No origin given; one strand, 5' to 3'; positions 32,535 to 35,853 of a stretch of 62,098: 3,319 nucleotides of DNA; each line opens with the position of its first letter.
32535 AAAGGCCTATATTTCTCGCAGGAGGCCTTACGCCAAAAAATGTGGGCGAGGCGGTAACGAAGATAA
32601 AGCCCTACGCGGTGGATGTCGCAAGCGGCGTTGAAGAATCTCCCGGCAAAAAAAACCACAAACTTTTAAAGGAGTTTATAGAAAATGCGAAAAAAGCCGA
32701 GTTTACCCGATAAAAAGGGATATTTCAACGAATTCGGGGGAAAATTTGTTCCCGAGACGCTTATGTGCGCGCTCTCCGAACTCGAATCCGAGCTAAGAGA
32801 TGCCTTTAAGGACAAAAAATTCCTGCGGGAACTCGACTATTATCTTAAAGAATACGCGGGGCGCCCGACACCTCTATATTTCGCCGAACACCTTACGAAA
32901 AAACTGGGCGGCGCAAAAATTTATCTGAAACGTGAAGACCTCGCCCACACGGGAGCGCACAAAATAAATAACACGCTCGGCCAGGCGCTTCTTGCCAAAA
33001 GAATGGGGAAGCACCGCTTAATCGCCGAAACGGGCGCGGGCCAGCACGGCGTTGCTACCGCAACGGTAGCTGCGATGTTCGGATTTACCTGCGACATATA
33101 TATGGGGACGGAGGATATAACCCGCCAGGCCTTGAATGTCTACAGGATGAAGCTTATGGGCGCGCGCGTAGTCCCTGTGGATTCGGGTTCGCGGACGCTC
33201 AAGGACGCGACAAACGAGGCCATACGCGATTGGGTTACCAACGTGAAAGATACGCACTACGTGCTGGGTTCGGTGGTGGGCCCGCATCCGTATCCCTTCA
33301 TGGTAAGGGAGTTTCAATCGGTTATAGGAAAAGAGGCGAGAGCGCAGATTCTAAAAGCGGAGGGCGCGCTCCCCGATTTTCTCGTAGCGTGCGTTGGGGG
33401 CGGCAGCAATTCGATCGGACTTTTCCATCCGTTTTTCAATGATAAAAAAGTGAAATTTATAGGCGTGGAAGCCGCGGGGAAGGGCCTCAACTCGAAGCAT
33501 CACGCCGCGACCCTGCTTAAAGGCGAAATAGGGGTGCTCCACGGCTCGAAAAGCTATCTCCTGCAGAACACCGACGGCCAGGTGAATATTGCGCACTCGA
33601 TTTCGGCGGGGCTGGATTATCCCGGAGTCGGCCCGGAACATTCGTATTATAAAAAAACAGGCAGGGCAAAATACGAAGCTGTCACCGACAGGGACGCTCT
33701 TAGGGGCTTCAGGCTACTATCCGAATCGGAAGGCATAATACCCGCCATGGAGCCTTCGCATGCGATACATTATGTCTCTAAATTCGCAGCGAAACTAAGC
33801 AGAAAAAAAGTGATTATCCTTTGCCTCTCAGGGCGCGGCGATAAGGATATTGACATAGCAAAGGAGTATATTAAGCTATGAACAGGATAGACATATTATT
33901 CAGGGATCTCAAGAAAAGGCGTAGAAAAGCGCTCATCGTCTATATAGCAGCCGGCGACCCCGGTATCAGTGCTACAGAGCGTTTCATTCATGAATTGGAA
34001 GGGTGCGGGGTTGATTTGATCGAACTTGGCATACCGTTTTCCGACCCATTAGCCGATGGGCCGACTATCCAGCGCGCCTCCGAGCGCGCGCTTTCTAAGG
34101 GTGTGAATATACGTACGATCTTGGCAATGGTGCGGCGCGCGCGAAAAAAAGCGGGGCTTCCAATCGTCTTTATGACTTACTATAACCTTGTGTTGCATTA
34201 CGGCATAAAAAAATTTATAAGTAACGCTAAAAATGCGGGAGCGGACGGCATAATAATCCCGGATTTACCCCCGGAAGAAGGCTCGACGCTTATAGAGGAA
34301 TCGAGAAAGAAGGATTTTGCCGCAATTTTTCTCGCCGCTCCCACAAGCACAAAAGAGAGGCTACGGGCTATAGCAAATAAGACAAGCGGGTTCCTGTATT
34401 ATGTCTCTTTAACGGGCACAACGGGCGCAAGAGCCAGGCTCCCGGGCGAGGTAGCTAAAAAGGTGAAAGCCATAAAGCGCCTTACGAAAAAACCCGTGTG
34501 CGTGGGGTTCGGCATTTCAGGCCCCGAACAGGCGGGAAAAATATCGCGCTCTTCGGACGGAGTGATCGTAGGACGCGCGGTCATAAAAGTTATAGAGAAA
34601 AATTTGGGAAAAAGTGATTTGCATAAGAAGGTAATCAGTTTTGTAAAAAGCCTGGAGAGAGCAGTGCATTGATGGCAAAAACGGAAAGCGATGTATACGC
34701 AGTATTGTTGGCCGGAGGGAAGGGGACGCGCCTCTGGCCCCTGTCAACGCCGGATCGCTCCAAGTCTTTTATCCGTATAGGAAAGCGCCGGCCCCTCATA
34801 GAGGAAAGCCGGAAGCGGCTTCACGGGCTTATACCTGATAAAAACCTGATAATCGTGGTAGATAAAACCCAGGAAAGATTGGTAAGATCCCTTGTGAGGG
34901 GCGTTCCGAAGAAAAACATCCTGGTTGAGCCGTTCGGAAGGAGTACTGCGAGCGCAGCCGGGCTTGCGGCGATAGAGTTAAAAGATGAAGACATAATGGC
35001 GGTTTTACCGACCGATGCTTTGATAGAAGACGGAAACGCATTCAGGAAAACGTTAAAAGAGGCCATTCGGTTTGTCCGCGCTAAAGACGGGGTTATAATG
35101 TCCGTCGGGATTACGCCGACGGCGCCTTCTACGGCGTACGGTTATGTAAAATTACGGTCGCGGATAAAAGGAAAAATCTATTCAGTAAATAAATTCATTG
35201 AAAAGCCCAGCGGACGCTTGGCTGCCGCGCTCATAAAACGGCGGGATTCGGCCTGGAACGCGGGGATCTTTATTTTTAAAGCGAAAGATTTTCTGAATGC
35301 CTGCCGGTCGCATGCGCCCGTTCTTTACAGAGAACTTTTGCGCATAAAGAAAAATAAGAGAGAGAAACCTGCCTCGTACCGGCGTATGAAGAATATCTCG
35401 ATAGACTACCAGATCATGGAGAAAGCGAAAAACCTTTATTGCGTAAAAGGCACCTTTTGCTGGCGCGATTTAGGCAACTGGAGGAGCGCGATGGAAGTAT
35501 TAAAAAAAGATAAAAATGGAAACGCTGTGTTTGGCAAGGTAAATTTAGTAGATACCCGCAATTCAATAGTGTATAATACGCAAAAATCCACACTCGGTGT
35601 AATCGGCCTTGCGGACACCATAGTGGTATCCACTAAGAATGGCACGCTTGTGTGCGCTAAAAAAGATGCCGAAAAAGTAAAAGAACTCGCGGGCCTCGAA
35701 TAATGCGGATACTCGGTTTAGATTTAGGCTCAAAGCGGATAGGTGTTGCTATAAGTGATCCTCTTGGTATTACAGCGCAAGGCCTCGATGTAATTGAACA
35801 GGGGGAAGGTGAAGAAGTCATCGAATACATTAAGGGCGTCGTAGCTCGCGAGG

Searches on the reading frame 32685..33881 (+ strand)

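Call 56: search_protein_families(library=pfam, proteins=[window:32685-33881:+], max_evalue=0.0001)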
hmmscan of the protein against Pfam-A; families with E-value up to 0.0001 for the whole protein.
window:32685-33881:+ (398 aa): 1 family
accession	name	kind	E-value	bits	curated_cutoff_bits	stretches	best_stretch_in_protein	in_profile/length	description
PF00291.31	PALP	-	1e-37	130.5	35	1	57-383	3-295/295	Pyridoxal-phosphate dependent enzyme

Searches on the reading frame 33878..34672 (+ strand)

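Call 56: search_protein_families(library=pfam, proteins=[window:33878-34672:+], max_evalue=0.0001)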
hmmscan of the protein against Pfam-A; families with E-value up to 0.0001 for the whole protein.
window:33878-34672:+ (264 aa): 1 family
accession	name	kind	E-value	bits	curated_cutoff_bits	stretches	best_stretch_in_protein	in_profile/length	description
PF00290.26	Trp_syntA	-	5.3e-86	288.2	27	1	8-262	1-257/259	Tryptophan synthase alpha chain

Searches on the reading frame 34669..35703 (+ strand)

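Call 57: search_protein_families(library=pfam, proteins=[window:34669-35703:+], max_evalue=0.0001)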
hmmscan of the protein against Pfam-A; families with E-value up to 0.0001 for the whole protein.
window:34669-35703:+ (344 aa): 3 families
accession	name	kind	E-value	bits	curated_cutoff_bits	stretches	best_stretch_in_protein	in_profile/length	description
PF00483.29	NTP_transferase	-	4.8e-35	121.7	21.2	1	11-282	2-243/245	Nucleotidyl transferase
PF22640.1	ManC_GMP_beta-helix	-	7.2e-12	45.5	27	1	293-340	5-51/55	MannoseP isomerase/GMP-like beta-helix domain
PF12804.13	NTP_transf_3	-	2.3e-05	25.1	27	1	11-128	1-107/160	MobA-like NTP transferase domain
